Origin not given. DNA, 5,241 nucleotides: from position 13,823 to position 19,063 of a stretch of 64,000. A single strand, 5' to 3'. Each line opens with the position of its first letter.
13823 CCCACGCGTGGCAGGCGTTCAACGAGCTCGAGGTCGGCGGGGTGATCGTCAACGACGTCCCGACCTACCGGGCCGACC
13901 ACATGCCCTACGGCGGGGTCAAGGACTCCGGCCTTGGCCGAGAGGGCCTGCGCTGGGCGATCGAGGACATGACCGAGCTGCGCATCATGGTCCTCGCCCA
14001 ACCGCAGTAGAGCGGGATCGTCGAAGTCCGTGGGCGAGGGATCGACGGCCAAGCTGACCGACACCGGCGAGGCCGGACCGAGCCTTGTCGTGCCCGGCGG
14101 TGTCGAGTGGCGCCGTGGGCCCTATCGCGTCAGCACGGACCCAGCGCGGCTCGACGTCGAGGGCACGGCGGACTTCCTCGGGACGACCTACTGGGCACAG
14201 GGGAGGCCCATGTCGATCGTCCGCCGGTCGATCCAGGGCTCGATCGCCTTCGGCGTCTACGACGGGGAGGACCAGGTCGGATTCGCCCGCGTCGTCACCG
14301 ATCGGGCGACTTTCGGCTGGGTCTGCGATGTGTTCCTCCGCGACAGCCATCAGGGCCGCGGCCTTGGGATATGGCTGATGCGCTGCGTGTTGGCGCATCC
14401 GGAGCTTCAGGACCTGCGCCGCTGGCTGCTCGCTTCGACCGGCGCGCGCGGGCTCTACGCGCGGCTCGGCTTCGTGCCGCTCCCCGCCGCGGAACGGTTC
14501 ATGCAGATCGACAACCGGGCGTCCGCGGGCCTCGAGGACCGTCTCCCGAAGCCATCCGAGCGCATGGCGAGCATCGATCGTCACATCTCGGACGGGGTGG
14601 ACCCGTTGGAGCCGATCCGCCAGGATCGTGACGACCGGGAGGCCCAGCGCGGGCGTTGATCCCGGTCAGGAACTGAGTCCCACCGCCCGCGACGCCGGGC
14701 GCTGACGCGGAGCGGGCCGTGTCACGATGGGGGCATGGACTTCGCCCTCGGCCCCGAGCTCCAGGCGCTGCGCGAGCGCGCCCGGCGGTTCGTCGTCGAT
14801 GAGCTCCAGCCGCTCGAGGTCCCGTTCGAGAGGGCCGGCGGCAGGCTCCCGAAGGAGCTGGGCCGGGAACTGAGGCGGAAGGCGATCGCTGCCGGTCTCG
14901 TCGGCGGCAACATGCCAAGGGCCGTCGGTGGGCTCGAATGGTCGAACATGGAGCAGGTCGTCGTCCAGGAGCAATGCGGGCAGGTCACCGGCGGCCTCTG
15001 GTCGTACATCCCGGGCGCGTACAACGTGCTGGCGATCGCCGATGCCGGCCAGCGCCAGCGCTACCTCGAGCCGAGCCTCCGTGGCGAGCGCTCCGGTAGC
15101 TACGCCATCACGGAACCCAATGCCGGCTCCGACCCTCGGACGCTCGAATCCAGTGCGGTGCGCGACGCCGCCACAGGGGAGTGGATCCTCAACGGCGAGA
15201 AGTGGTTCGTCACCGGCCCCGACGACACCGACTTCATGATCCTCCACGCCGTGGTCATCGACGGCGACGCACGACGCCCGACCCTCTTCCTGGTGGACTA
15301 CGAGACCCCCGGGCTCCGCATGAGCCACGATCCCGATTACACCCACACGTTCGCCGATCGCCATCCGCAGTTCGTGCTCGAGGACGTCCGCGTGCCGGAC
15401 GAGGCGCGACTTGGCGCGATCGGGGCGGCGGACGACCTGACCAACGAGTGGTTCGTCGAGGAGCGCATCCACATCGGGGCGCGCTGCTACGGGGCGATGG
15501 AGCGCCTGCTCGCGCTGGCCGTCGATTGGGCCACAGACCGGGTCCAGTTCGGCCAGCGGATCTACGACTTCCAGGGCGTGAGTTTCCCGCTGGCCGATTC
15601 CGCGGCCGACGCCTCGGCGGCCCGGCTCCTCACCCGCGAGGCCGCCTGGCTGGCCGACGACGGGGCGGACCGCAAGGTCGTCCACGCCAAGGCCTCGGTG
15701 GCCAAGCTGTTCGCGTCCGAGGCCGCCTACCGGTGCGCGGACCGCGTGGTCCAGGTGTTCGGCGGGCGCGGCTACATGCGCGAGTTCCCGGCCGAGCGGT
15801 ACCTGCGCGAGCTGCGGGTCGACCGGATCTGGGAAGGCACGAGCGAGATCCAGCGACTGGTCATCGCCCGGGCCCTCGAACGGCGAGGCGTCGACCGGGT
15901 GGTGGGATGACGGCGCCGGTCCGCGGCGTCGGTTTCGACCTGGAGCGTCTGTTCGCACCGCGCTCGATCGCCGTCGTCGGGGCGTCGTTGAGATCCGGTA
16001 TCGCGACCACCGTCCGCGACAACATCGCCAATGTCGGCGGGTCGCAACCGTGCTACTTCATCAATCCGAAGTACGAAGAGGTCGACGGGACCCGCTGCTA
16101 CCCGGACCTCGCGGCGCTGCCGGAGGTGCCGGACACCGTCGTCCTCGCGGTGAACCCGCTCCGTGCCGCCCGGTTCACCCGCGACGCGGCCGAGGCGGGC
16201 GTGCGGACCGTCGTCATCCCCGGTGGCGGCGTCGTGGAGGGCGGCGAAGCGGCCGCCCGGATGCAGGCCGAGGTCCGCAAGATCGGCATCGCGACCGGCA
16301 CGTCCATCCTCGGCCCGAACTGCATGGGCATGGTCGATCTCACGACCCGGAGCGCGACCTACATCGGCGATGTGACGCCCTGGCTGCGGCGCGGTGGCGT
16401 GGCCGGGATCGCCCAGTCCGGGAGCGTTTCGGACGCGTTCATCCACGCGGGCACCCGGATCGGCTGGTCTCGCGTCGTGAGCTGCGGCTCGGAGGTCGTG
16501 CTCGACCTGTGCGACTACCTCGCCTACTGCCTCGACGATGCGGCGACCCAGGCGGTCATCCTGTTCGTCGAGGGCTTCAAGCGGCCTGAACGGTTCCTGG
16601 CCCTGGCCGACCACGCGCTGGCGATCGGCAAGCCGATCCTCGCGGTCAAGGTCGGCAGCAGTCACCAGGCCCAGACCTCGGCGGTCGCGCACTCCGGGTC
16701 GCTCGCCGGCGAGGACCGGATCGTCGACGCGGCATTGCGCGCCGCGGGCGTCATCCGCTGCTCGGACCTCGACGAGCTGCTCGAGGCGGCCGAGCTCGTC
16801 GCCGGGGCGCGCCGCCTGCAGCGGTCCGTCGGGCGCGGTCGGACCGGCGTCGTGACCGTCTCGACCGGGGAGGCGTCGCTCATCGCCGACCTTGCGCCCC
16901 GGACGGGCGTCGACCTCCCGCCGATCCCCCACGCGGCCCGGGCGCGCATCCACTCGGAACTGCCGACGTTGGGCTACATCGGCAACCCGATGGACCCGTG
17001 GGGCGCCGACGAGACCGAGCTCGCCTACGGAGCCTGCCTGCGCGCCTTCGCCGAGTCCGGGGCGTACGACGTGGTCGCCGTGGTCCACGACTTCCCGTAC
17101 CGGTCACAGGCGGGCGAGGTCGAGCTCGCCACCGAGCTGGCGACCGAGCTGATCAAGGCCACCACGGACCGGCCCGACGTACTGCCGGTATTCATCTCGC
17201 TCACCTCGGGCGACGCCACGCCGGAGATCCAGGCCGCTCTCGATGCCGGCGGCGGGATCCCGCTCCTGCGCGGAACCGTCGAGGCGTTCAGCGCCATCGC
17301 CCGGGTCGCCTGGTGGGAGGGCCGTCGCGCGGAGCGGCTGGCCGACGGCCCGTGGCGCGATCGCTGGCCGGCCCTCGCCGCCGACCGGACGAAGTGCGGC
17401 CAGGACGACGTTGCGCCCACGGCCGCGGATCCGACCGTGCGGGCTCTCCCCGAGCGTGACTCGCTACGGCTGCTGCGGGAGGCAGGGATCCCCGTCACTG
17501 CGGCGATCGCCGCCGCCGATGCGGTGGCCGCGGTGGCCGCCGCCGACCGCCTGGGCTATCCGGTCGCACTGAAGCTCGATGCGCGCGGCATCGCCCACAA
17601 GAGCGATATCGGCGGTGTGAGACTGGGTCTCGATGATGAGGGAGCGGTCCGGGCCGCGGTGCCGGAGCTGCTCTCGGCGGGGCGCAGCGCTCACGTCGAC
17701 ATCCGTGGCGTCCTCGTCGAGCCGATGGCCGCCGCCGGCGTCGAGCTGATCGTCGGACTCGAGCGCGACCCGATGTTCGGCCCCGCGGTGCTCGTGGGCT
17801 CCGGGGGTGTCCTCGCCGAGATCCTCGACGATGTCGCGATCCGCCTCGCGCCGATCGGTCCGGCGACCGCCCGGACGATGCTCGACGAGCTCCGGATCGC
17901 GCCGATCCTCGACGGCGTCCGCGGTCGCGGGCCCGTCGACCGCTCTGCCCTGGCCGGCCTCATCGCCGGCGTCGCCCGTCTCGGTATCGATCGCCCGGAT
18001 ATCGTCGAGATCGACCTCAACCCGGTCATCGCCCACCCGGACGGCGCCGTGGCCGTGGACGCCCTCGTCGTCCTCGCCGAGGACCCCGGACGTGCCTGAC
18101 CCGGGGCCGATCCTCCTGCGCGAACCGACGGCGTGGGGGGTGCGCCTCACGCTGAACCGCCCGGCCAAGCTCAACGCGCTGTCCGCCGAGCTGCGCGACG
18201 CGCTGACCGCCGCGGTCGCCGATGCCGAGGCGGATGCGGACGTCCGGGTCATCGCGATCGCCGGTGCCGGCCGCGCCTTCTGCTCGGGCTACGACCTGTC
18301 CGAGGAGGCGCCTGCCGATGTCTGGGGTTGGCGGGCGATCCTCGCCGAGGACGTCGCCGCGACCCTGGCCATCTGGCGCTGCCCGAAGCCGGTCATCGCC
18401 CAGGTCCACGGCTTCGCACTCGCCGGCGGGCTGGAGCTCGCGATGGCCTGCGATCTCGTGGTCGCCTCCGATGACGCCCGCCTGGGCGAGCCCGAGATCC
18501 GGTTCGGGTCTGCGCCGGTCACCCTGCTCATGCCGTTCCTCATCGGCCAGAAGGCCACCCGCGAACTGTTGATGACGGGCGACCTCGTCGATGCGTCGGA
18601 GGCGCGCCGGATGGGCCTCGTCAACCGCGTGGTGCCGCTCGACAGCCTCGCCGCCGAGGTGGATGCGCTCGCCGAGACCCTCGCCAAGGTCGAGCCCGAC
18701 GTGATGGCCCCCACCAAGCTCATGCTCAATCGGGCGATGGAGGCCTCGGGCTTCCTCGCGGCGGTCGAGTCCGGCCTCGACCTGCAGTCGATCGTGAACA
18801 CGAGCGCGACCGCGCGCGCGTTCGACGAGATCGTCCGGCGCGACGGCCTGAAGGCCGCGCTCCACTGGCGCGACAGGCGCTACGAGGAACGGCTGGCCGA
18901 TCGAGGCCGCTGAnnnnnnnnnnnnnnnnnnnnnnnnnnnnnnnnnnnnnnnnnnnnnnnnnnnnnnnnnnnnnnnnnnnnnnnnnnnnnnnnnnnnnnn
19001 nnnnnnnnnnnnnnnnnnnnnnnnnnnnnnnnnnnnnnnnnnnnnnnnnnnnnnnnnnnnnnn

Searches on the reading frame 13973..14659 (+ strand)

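Call 48: search_protein_families(library=pfam, proteins=[window:13973-14659:+], max_evalue=0.0001)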
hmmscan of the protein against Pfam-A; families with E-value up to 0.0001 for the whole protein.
window:13973-14659:+ (228 aa): 3 families
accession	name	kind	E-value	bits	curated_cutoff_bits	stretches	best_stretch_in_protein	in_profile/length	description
PF13508.13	Acetyltransf_7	-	3.2e-10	40.7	27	1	92-168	5-83/84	Acetyltransferase (GNAT) domain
PF00583.31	Acetyltransf_1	-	1.3e-09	38.8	20.7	1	82-167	22-116/116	Acetyltransferase (GNAT) family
PF13673.13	Acetyltransf_10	-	2.5e-07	31.2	23.6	1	88-170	29-110/128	Acetyltransferase (GNAT) domain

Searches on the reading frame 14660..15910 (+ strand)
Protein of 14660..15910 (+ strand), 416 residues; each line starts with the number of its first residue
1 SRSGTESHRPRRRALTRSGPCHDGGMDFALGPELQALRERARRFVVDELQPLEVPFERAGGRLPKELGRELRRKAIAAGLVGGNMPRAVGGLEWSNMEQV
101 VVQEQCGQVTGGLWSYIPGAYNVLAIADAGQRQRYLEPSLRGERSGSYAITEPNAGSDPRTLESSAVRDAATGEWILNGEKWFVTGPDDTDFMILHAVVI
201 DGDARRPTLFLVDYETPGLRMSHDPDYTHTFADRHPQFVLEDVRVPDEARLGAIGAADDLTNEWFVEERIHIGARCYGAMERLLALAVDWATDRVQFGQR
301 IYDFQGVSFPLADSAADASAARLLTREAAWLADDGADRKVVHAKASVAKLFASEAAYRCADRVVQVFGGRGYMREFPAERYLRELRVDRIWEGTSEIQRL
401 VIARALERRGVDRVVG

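Call 48: search_protein_families(library=pfam, proteins=[window:14660-15910:+], max_evalue=0.0001)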
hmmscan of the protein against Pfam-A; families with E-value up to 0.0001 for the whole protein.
window:14660-15910:+ (416 aa): 5 families
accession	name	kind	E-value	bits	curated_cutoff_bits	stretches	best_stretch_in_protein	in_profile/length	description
PF00441.29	Acyl-CoA_dh_1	-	1.7e-45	155.3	22.4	1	263-406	9-149/150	Acyl-CoA dehydrogenase, C-terminal domain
PF08028.16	Acyl-CoA_dh_2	-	2.6e-17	63.8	22.7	1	272-395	3-133/134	Acyl-CoA dehydrogenase, C-terminal domain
PF02770.24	Acyl-CoA_dh_M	-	2.4e-16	60.1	33.3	1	148-224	2-78/97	Acyl-CoA dehydrogenase, middle domain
PF02771.21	Acyl-CoA_dh_N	-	6.9e-14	52.6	22.9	1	32-143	2-113/113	Acyl-CoA dehydrogenase, N-terminal domain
PF22924.1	ACOX_C_alpha1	-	1.7e-05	25.1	27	1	266-406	5-168/169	Acyl-CoA oxidase, C-alpha1 domain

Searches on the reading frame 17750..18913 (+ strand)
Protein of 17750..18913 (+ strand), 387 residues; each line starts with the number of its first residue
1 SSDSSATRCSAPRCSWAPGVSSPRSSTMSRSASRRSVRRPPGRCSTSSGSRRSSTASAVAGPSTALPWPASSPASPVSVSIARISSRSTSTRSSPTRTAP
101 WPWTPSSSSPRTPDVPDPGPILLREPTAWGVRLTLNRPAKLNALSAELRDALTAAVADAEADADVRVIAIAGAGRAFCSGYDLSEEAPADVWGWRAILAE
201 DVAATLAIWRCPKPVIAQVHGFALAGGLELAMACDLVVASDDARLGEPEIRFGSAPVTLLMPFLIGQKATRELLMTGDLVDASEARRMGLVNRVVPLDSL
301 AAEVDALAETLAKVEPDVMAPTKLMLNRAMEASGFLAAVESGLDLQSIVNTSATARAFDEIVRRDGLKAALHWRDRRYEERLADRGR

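Call 48: search_protein_families(library=pfam, proteins=[window:17750-18913:+], max_evalue=0.0001)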
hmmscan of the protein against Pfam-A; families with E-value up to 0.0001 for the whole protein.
window:17750-18913:+ (387 aa): 2 families
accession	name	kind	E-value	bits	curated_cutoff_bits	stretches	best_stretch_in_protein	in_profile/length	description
PF00378.25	ECH_1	-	1.3e-47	162.7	27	1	133-333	9-211/251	Enoyl-CoA hydratase/isomerase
PF16113.10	ECH_2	-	5.8e-27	95.5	27.2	1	132-314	3-191/335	Enoyl-CoA hydratase/isomerase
